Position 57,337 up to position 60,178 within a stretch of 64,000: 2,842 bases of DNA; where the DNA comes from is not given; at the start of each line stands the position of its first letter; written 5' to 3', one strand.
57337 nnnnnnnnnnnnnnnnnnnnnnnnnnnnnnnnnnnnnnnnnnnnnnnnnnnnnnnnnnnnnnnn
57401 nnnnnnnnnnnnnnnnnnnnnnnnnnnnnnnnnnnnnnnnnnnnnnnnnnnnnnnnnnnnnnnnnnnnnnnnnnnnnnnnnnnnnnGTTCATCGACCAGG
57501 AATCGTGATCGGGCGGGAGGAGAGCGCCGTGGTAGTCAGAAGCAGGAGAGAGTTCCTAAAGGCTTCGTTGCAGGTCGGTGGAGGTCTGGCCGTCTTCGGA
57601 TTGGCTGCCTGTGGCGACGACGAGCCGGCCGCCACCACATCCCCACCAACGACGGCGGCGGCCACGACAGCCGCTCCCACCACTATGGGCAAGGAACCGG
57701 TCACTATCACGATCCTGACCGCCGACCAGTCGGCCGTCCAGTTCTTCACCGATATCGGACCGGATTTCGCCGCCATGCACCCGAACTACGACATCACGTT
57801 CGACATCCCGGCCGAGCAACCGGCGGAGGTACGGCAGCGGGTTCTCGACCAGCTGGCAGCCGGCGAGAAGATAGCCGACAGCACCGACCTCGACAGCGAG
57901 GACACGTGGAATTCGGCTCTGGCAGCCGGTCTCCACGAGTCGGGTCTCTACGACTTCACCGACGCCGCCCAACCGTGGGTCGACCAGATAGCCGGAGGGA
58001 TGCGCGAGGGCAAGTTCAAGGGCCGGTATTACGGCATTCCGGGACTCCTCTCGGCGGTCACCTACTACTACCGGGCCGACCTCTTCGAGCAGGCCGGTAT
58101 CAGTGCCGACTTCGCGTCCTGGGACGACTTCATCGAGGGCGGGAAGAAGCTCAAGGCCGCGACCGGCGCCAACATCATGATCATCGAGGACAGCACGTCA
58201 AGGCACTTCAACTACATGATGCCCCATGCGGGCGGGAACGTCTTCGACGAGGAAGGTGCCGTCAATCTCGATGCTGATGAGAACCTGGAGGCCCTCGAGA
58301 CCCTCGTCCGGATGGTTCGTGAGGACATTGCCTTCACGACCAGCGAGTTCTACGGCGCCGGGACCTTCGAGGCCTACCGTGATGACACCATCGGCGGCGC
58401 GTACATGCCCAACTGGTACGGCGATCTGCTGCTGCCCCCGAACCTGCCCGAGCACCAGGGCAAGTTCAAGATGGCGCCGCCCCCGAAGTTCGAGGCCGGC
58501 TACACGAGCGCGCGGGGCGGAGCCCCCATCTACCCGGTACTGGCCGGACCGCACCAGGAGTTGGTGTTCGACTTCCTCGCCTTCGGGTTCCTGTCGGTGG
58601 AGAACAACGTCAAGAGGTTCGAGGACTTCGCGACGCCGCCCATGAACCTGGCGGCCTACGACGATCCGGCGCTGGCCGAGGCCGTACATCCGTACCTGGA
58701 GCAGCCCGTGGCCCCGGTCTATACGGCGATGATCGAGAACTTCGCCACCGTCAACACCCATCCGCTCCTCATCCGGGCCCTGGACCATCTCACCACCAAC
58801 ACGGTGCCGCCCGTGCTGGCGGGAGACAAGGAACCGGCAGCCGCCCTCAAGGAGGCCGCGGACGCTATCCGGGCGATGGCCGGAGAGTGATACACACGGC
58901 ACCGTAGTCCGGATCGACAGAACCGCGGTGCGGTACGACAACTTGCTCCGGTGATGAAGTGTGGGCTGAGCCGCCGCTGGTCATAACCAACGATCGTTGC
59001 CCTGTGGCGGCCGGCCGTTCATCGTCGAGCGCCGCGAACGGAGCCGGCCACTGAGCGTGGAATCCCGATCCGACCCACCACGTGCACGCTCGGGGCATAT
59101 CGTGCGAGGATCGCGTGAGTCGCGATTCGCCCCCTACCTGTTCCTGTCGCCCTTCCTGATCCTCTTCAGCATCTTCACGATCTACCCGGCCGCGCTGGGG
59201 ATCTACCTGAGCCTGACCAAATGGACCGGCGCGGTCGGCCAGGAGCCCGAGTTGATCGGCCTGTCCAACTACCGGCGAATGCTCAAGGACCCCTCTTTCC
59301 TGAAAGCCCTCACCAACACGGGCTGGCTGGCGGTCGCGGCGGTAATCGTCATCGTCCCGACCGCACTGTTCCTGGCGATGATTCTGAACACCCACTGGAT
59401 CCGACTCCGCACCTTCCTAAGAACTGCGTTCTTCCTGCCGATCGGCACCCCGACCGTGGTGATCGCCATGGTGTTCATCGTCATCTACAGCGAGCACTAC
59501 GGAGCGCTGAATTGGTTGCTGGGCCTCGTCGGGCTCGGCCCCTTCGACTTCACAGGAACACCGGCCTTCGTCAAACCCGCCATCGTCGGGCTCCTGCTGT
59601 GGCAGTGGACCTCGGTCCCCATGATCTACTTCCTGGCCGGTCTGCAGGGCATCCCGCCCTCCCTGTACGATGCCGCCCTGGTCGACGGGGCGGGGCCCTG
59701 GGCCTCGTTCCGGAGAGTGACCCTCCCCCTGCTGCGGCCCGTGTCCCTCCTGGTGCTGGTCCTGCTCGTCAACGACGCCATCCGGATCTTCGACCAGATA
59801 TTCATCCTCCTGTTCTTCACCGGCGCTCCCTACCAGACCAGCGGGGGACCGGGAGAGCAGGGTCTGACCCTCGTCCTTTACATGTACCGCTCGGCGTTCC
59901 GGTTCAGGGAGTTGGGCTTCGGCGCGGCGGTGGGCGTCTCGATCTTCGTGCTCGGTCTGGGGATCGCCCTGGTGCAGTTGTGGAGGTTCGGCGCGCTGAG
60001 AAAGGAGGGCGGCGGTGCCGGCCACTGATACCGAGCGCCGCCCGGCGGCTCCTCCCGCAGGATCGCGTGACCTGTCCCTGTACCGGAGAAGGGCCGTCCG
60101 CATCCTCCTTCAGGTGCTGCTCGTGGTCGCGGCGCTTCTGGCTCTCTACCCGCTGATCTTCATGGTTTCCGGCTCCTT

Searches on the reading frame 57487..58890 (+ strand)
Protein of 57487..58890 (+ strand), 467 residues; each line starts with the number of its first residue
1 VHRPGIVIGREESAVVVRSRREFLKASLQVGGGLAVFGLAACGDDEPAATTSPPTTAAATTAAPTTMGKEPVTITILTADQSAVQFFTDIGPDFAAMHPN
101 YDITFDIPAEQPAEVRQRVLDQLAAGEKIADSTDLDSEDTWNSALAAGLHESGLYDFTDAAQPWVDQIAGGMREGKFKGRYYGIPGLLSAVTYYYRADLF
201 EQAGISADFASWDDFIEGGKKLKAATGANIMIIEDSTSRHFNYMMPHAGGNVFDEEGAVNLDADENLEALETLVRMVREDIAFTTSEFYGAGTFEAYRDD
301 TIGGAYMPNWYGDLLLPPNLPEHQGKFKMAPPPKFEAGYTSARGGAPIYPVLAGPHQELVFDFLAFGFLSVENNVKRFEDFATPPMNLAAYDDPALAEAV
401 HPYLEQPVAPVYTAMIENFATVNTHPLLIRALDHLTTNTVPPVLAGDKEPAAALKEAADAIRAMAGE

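Call 87: search_protein_families(library=pfam, proteins=[window:57487-58890:+], max_evalue=0.00001)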
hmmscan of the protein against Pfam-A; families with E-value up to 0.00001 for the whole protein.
window:57487-58890:+ (467 aa): 2 families
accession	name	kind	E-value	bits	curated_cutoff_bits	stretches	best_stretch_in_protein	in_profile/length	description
PF13416.11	SBP_bac_8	-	7.7e-18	65.7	27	1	93-400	5-275/279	Bacterial extracellular solute-binding protein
PF01547.30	SBP_bac_1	-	1.6e-15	58.4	26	1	86-366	9-299/307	Bacterial extracellular solute-binding protein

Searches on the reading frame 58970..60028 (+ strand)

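Call 87: search_protein_families(library=pfam, proteins=[window:58970-60028:+], max_evalue=0.00001)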
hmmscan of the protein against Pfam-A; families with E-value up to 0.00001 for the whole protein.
window:58970-60028:+ (352 aa): 1 family
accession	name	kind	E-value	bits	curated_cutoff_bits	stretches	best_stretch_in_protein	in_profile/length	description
PF00528.27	BPD_transp_1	-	7.6e-11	42.5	26.4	1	130-332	3-171/184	Binding-protein-dependent transport system inner membrane component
